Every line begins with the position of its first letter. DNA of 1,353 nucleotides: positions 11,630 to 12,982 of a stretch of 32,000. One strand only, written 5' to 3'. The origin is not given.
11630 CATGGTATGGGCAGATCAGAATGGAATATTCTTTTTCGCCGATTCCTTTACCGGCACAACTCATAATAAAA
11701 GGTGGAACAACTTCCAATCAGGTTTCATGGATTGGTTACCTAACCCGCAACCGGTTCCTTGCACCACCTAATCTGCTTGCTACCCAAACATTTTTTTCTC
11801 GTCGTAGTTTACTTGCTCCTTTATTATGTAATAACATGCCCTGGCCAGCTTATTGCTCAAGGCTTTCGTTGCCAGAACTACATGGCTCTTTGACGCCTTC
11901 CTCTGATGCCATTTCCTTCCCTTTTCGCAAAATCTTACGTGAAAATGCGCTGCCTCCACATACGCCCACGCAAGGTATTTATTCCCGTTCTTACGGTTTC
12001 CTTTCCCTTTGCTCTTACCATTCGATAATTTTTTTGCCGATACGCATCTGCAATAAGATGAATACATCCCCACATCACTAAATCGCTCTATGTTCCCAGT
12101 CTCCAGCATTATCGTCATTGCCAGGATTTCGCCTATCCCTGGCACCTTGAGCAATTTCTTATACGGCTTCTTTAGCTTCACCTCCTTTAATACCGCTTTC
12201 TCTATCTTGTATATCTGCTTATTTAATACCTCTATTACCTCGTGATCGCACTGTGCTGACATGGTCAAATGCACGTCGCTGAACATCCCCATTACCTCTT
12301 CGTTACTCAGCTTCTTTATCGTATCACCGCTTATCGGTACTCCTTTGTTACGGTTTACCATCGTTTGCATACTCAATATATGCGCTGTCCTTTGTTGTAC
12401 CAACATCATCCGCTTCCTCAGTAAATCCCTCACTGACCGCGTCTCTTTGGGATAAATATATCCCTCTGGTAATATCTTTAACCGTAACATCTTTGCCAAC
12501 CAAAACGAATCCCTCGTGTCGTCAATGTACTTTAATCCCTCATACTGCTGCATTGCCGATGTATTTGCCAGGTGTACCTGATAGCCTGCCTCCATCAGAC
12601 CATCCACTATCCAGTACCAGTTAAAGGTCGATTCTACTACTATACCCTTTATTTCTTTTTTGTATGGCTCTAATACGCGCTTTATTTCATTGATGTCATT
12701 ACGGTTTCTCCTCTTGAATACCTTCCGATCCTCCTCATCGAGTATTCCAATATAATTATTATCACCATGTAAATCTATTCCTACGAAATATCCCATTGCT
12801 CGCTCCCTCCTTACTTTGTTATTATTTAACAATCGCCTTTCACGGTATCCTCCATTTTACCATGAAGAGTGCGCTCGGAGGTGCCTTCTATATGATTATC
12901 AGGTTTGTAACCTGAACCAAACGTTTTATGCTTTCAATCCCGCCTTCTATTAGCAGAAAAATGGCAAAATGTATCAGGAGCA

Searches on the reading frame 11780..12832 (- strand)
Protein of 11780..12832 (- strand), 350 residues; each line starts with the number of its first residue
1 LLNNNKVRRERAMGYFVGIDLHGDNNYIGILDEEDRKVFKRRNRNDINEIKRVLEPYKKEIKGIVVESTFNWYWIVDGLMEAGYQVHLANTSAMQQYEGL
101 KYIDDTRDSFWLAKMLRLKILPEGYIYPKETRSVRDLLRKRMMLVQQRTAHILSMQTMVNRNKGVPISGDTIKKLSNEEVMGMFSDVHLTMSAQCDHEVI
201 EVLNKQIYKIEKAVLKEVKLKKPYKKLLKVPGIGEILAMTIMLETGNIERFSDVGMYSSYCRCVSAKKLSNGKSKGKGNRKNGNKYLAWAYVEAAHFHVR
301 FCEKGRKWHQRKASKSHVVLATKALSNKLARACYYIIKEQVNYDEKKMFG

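Call 6: search_protein_families(library=pfam, proteins=[window:11780-12832:-], max_evalue=0.001)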
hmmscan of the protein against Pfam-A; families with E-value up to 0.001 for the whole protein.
window:11780-12832:- (350 aa): 2 families
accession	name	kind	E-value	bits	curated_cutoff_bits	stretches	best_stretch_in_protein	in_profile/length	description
PF01548.23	DEDD_Tnp_IS110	-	1.2e-14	54.8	29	1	17-159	1-150/155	Transposase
PF02371.22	Transposase_20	-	2.2e-11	44.4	21.3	1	225-305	2-82/87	Transposase IS116/IS110/IS902 family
